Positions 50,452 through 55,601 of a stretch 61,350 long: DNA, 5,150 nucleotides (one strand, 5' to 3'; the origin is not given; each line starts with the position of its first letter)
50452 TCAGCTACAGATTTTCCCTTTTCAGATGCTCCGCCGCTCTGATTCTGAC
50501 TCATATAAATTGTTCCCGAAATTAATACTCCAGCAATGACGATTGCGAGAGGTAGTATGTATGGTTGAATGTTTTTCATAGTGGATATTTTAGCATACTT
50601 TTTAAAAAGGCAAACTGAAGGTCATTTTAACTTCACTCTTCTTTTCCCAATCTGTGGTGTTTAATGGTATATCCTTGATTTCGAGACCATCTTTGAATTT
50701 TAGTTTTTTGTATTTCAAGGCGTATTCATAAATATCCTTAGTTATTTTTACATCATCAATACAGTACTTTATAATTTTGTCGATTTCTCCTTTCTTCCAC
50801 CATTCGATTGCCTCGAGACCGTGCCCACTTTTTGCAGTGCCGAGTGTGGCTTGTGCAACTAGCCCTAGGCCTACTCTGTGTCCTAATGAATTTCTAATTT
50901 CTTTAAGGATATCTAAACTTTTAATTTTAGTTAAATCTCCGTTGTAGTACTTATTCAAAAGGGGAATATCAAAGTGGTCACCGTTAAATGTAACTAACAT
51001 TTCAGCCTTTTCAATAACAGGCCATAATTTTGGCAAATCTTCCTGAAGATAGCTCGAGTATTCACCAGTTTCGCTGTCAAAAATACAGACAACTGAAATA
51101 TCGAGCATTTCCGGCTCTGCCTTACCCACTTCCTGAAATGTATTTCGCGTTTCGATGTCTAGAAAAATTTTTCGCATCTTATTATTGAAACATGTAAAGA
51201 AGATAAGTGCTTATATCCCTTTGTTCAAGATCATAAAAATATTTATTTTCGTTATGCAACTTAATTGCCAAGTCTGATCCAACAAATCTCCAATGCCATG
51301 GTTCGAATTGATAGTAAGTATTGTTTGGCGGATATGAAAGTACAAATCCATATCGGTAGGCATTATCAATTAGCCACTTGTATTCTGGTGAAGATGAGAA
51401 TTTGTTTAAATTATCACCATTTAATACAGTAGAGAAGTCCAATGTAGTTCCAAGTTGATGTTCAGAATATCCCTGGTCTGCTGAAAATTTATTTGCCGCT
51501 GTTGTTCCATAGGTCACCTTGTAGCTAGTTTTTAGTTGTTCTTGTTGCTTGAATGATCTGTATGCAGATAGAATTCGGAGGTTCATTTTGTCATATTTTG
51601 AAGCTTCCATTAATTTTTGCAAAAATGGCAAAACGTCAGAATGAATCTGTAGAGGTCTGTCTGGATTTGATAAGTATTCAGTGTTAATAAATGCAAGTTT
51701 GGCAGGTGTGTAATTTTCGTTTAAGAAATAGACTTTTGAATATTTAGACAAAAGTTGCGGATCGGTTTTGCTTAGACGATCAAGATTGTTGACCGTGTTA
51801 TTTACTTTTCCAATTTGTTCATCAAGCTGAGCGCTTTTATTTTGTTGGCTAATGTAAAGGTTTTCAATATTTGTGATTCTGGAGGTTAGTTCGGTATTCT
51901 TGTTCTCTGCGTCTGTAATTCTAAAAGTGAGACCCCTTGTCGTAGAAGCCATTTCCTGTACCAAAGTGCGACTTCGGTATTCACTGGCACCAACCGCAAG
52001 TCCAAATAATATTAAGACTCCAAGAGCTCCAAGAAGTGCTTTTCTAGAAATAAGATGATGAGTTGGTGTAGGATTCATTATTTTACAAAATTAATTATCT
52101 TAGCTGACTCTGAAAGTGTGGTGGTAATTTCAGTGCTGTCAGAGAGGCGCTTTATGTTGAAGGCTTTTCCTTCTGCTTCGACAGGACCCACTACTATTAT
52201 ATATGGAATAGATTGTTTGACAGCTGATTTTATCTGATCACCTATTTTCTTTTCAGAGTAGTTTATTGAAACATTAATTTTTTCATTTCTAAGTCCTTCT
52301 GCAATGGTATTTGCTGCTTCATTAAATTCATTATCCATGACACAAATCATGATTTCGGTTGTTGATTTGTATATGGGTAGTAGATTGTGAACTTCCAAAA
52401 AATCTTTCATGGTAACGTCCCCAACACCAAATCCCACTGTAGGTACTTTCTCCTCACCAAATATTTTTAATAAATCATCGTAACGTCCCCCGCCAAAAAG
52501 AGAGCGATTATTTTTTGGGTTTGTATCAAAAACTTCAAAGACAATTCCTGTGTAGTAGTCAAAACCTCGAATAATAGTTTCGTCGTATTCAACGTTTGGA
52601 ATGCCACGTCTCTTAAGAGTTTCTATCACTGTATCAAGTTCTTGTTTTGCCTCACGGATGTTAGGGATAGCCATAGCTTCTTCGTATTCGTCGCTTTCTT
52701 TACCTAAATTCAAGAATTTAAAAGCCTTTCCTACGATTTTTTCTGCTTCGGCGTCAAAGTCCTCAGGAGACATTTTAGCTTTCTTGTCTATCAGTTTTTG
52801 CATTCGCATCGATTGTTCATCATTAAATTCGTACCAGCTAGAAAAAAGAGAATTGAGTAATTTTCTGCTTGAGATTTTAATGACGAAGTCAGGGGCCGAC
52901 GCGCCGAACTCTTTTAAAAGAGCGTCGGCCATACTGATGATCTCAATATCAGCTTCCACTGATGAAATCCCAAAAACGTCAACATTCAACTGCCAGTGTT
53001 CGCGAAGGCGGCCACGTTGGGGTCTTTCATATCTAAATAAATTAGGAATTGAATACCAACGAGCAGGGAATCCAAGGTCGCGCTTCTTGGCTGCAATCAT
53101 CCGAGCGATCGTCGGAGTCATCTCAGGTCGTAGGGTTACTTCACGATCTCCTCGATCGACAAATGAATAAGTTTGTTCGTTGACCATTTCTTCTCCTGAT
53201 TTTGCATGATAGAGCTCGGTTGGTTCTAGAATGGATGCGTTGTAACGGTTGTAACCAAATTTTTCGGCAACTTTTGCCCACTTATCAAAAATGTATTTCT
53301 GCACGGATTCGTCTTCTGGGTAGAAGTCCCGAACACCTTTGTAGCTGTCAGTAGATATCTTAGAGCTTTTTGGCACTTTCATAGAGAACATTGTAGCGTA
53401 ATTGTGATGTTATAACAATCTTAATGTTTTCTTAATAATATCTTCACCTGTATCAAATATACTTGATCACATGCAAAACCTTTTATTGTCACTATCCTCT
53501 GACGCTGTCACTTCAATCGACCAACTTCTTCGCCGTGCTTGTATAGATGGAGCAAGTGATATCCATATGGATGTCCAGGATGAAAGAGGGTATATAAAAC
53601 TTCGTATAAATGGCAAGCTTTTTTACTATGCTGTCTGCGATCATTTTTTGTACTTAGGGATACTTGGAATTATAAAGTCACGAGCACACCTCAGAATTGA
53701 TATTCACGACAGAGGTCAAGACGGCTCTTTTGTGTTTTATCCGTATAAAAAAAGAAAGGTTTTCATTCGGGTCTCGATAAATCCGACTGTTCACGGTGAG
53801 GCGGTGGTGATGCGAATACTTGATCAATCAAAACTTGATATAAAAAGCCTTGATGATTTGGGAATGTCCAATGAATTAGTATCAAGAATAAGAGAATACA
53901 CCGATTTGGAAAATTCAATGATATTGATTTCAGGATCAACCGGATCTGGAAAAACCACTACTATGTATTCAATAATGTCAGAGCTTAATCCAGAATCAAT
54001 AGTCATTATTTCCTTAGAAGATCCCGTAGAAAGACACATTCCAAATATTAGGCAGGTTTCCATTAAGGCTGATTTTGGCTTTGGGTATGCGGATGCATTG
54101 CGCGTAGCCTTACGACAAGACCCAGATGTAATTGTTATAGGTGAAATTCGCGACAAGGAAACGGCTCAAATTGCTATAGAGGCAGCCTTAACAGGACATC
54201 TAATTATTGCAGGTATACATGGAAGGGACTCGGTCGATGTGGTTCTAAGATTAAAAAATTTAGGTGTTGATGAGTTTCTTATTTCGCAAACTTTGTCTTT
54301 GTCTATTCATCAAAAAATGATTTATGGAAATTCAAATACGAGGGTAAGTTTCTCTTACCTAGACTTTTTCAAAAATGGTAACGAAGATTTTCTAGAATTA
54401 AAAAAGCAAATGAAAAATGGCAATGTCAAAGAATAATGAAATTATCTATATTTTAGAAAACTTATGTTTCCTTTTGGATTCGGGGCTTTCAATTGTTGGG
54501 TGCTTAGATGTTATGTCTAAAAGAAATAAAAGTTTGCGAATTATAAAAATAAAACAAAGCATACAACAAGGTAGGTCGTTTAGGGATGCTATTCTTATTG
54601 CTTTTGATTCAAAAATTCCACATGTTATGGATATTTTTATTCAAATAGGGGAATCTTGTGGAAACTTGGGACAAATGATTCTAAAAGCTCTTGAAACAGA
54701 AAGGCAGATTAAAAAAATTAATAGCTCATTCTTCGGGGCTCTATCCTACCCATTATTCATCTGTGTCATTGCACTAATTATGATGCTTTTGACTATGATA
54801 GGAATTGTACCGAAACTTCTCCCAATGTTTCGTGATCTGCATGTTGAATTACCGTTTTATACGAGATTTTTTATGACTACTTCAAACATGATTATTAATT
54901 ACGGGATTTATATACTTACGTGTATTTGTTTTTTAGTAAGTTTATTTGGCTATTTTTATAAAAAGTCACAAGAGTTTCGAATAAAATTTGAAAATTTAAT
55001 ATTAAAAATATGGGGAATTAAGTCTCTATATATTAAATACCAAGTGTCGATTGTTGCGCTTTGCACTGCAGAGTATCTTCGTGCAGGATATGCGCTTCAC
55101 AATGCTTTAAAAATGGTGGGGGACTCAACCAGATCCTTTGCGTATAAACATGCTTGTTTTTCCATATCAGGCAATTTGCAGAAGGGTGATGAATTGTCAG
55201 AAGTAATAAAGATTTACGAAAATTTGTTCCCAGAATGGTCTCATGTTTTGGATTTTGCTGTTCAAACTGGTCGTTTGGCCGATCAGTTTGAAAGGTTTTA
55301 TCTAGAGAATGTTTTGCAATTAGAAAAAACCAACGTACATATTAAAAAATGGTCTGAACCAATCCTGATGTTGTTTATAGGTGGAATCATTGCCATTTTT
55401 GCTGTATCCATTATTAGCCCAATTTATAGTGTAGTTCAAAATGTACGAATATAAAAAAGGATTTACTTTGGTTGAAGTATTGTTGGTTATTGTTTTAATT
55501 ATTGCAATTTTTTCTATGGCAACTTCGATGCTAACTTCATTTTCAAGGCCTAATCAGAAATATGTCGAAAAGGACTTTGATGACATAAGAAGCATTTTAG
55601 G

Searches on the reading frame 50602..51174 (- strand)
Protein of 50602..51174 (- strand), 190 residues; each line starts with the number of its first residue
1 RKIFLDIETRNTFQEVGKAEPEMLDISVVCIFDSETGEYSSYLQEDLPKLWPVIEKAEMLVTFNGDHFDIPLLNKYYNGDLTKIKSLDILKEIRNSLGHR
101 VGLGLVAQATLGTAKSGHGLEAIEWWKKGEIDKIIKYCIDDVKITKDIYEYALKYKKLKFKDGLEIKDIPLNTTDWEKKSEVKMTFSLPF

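Call 17: search_protein_families(library=pfam, proteins=[window:50602-51174:-])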
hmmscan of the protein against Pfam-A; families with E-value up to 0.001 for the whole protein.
window:50602-51174:- (190 aa): 2 families
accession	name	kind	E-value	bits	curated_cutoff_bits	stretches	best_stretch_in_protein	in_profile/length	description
PF13482.12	RNase_H_2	-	1.7e-12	48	22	1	3-152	1-164/165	RNase_H superfamily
PF10108.15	DNA_pol_B_exo2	-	5e-06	26.8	24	0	48-74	42-69/213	Predicted 3'-5' exonuclease related to the exonuclease domain of PolB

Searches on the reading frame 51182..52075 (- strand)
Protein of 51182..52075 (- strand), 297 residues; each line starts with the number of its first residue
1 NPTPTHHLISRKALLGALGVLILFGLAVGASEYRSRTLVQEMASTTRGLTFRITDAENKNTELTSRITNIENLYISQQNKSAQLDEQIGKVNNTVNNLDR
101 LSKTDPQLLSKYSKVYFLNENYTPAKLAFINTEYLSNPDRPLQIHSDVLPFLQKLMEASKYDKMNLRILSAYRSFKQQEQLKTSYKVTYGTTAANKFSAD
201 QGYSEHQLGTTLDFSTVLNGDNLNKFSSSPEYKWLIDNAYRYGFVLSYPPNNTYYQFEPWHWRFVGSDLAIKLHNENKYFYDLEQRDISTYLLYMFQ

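Call 17: search_protein_families(library=pfam, proteins=[window:51182-52075:-])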
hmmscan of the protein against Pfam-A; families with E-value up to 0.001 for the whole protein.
window:51182-52075:- (297 aa): 1 family
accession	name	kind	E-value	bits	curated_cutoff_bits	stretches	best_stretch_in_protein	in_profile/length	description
PF02557.22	VanY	-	8.2e-33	113.4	25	1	143-266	3-131/132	D-alanyl-D-alanine carboxypeptidase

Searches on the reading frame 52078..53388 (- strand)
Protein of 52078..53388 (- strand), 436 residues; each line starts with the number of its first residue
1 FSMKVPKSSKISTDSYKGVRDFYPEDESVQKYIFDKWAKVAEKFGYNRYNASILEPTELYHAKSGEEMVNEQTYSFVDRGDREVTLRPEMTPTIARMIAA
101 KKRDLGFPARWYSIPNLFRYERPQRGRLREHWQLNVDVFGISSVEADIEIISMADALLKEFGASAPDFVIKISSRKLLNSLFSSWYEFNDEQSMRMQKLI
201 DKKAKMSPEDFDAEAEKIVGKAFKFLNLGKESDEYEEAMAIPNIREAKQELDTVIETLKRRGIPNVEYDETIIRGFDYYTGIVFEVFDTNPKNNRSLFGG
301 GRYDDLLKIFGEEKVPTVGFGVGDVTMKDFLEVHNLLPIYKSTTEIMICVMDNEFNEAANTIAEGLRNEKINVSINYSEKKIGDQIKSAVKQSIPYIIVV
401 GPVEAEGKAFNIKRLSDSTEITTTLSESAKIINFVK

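Call 17: search_protein_families(library=pfam, proteins=[window:52078-53388:-])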
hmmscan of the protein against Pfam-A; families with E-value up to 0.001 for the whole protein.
window:52078-53388:- (436 aa): 3 families
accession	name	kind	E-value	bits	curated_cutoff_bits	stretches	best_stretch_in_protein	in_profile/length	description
PF13393.11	tRNA-synt_His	-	1.4e-47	162.9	25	1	18-321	1-302/308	Histidyl-tRNA synthetase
PF03129.25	HGTP_anticodon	-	1.1e-13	51.6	21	1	346-432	2-91/94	Anticodon binding domain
PF00587.30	tRNA-synt_2b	-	9.7e-09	36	29.3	1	74-276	1-110/179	tRNA synthetase class II core domain (G, H, P, S and T)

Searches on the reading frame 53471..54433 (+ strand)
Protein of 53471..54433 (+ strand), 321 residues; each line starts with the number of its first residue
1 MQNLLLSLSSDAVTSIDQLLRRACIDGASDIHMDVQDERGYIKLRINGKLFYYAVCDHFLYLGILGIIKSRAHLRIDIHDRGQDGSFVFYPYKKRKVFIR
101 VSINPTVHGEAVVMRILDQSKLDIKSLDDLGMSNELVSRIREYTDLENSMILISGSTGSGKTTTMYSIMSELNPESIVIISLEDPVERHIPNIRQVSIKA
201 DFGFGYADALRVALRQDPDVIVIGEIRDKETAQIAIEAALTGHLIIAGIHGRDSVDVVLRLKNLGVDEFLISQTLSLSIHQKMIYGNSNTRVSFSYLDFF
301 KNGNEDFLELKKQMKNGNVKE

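Call 17: search_protein_families(library=pfam, proteins=[window:53471-54433:+])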
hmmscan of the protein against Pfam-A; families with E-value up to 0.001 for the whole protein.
window:53471-54433:+ (321 aa): 6 families
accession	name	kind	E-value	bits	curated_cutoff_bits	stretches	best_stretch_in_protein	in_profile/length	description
PF00437.27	T2SSE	-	7.6e-71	239.1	24.9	1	14-285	10-279/370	Type II/IV secretion system protein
PF13173.12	AAA_14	-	8.5e-06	26.2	27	1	148-237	2-82/129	AAA domain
PF25199.1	nSTAND_NTPase5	-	5.2e-05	23.5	34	1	130-193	22-87/145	Novel STAND NTPase 5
PF20720.3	nSTAND3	-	0.00012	22.2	27.2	1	147-201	16-73/155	Novel STAND NTPase 3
PF06414.18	Zeta_toxin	-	0.00032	20.6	22.3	1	147-196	15-64/199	Zeta toxin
PF04851.21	ResIII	-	0.00036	20.9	22.5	1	135-175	10-50/164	Type III restriction enzyme, res subunit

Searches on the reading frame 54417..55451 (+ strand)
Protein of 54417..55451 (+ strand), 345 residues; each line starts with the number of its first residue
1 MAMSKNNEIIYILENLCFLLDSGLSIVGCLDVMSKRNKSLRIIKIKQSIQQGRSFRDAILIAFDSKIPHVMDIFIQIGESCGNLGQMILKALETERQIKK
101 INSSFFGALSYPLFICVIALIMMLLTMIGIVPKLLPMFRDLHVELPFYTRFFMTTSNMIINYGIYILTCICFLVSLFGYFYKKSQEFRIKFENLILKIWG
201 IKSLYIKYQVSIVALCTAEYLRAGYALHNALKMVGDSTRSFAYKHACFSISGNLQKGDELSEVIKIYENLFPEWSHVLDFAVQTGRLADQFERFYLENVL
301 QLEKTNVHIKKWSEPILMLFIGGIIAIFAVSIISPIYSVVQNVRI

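Call 17: search_protein_families(library=pfam, proteins=[window:54417-55451:+])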
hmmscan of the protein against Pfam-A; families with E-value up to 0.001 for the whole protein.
window:54417-55451:+ (345 aa): 1 family
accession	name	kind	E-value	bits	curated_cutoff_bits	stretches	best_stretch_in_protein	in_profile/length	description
PF00482.28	T2SSF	-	1.1e-23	84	25.2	2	13-132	2-125/125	Type II secretion system (T2SS), protein F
